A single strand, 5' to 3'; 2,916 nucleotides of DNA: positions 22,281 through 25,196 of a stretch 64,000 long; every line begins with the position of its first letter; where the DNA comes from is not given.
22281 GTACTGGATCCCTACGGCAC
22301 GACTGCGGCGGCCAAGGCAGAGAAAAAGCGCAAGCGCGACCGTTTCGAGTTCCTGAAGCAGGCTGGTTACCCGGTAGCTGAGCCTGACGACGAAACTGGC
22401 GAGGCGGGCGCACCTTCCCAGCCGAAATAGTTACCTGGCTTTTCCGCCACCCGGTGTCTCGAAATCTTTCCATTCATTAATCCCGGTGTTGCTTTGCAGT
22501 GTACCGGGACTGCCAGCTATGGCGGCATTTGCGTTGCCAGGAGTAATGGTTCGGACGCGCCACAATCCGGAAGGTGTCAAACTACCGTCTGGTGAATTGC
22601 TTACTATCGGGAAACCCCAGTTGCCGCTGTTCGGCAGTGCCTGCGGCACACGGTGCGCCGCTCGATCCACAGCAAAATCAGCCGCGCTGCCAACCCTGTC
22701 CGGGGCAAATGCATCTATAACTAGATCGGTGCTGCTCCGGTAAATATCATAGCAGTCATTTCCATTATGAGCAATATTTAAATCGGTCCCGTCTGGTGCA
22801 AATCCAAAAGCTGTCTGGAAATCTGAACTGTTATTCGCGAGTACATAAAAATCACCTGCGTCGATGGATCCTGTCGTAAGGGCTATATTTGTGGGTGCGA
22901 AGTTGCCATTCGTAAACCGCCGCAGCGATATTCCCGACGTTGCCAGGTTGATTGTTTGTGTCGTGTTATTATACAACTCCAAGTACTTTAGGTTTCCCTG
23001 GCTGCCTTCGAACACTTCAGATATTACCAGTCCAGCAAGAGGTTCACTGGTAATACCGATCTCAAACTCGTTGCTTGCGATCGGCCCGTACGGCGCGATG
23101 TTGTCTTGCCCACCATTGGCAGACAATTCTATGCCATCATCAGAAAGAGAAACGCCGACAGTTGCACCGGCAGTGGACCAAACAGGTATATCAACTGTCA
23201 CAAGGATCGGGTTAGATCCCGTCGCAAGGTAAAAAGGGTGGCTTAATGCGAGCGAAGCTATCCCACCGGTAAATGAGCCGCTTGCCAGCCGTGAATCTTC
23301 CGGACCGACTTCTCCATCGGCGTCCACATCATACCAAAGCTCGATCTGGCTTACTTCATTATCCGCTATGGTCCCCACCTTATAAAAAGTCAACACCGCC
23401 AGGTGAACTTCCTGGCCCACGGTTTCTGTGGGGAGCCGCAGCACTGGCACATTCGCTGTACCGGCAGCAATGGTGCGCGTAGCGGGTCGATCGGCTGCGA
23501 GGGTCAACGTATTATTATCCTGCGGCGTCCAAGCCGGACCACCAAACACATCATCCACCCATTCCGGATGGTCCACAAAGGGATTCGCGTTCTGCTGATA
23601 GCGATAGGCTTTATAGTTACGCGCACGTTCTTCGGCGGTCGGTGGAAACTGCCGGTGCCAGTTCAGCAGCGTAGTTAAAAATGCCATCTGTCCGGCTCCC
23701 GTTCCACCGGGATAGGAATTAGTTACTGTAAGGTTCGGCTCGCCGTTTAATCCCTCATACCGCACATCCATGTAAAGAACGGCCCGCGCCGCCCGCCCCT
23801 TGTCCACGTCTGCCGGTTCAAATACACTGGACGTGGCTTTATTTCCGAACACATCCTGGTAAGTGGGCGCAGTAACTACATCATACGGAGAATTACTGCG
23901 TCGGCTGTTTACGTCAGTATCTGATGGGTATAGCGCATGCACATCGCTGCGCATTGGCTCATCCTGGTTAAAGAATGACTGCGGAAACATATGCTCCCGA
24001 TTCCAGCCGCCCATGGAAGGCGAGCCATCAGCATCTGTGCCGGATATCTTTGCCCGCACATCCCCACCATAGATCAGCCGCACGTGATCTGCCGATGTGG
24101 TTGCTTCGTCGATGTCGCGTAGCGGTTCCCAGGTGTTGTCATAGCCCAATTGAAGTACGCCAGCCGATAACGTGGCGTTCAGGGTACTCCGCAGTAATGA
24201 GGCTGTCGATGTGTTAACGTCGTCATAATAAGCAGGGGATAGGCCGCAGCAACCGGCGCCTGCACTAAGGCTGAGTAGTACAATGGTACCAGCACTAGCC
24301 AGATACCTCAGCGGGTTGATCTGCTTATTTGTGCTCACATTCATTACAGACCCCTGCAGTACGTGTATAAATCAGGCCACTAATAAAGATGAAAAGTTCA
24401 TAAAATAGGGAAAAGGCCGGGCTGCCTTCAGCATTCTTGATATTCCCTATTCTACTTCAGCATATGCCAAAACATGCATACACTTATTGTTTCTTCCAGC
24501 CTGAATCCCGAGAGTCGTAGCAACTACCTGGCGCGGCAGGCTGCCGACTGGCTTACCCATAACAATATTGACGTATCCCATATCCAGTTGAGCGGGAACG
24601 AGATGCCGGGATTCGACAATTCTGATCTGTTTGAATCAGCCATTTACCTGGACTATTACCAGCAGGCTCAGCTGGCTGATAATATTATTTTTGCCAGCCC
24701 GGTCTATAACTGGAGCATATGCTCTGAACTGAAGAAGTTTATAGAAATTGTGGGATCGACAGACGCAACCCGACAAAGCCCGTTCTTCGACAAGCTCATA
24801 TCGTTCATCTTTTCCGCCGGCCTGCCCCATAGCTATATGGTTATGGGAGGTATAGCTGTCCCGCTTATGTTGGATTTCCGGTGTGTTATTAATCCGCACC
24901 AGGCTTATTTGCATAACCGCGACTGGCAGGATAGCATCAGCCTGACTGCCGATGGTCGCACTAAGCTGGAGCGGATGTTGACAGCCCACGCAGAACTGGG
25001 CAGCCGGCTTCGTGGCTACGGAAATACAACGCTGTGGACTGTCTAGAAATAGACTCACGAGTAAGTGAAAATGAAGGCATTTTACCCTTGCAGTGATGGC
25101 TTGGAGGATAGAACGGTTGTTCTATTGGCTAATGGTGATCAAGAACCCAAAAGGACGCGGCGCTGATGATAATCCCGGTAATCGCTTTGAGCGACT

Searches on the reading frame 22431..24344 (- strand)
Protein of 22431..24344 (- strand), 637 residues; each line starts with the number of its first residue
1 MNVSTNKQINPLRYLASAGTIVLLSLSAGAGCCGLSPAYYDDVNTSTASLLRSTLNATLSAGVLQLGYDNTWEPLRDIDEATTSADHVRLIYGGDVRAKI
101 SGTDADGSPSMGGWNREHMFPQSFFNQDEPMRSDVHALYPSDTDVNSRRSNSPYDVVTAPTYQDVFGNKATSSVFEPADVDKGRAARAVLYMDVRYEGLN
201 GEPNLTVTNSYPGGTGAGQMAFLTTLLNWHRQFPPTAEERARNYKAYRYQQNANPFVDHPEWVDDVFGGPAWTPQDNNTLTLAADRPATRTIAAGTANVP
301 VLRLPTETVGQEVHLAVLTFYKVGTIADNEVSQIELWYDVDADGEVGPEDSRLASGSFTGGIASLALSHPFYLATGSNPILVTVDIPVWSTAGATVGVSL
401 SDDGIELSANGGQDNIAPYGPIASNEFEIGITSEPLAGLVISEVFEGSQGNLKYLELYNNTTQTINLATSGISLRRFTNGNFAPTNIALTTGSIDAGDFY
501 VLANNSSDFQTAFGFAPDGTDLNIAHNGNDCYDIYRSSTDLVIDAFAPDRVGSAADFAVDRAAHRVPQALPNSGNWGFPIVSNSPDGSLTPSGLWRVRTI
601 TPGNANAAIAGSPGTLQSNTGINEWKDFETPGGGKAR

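Call 12: search_protein_families(library=pfam, proteins=[window:22431-24344:-], max_evalue=0.00001)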
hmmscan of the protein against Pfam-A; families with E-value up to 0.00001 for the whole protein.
window:22431-24344:- (637 aa): 2 families
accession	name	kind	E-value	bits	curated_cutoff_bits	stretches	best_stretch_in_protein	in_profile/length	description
PF04231.19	Endonuclease_1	-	4.9e-40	138.2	25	1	54-261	8-235/235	Endonuclease I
PF00932.25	LTD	-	1.2e-10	42.2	34.3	1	436-541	5-101/109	Lamin Tail Domain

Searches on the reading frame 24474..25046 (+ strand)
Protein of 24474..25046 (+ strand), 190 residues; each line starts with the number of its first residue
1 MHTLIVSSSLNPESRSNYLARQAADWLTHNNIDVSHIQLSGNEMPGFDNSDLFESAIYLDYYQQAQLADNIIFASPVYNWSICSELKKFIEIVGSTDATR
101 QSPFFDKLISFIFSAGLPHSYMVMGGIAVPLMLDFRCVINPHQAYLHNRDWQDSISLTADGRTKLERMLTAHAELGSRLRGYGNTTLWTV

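Call 52: search_protein_families(library=pfam, proteins=[window:24474-25046:+], max_evalue=0.00001)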
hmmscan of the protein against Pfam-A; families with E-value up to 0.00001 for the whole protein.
window:24474-25046:+ (190 aa): 2 families
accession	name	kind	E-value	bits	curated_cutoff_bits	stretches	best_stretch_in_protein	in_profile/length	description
PF03358.20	FMN_red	-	2e-16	60.4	24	1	1-116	1-116/152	NADPH-dependent FMN reductase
PF02525.22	Flavodoxin_2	-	4.1e-12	46.7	27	1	1-121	1-141/198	Flavodoxin-like fold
